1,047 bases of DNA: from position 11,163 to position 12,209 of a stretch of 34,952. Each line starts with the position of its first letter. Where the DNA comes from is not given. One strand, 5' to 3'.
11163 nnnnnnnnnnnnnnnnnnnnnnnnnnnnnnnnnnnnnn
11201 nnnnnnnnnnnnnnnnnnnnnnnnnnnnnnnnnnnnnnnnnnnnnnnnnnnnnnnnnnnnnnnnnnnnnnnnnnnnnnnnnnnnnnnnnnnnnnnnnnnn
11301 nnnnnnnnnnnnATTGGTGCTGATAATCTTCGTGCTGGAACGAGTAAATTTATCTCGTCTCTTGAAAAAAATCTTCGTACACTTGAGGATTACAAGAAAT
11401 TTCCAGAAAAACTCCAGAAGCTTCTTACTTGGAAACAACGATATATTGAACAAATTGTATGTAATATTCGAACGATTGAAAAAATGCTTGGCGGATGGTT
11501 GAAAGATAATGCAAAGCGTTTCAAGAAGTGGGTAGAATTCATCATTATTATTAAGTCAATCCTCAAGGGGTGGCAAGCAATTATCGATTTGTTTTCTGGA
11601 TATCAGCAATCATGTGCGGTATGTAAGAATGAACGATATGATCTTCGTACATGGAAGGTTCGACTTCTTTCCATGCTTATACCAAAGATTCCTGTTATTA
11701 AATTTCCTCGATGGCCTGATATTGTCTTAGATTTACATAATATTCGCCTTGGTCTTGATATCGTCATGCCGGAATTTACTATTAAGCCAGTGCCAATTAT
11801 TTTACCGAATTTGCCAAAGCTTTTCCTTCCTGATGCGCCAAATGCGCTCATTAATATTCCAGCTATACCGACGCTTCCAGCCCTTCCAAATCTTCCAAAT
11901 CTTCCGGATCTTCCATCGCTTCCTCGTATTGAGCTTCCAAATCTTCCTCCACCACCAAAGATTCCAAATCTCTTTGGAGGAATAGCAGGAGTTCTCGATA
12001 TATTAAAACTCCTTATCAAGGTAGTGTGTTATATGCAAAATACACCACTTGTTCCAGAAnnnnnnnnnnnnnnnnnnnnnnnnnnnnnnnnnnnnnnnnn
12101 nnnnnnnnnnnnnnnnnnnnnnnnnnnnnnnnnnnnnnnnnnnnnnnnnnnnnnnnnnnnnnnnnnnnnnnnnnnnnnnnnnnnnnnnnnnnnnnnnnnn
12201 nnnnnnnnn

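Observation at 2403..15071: A single 12.7-kb ORF encoding a 4,222-aa giant surface protein, invisible under the standard code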

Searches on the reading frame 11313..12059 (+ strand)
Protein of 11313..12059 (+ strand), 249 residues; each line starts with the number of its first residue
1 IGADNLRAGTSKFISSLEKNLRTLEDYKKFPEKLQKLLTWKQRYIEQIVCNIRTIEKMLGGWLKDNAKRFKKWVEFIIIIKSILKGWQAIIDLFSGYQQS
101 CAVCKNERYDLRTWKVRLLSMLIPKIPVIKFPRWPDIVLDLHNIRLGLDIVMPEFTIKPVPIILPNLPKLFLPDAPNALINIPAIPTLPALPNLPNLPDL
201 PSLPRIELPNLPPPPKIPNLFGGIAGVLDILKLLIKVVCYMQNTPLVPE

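Call 39: find_related_loci(query=window:11313-12059:+, collection=genome_contigs, flank=2000)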
Query window:11313-12059:+ (249 aa) in genome_contigs; peptide patterns used: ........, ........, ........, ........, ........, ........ (x = any residue, [..] = any of these).
50 stretches matched a pattern; 5 encode a relative of the query (tblastn E <= 1e-3); 5 distinct loci.
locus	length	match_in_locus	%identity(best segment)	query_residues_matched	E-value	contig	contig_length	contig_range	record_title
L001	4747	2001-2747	80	1-249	6e-107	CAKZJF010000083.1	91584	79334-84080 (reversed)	MAG TPA_asm: uncultured Candidatus Gracilibacteria bacterium isolate ERR2114806_bin.75_CONCOCT_v1.1_MAG genome assembly,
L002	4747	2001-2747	61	2-249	1e-95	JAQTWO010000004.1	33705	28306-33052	MAG: Candidatus Gracilibacteria bacterium isolate STC_112 NODE_2584_length_33705_cov_4.318750_Sandtown_C, whole genome s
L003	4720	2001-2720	55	9-249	9e-77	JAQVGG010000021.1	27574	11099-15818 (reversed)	MAG: Candidatus Gracilibacteria bacterium isolate STE_177 NODE_3565_length_27574_cov_15.303749_Sandtown_E, whole genome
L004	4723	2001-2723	59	9-249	3e-76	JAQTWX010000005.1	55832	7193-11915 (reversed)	MAG: Candidatus Gracilibacteria bacterium isolate STC_120 NODE_1171_length_55832_cov_5.021704_Sandtown_C, whole genome s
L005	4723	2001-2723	37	6-243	2e-42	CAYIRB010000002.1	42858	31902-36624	MAG TPA_asm: uncultured Candidatus Peribacteria bacterium isolate ERP119705_co25_662 genome assembly, contig: NODE_339_l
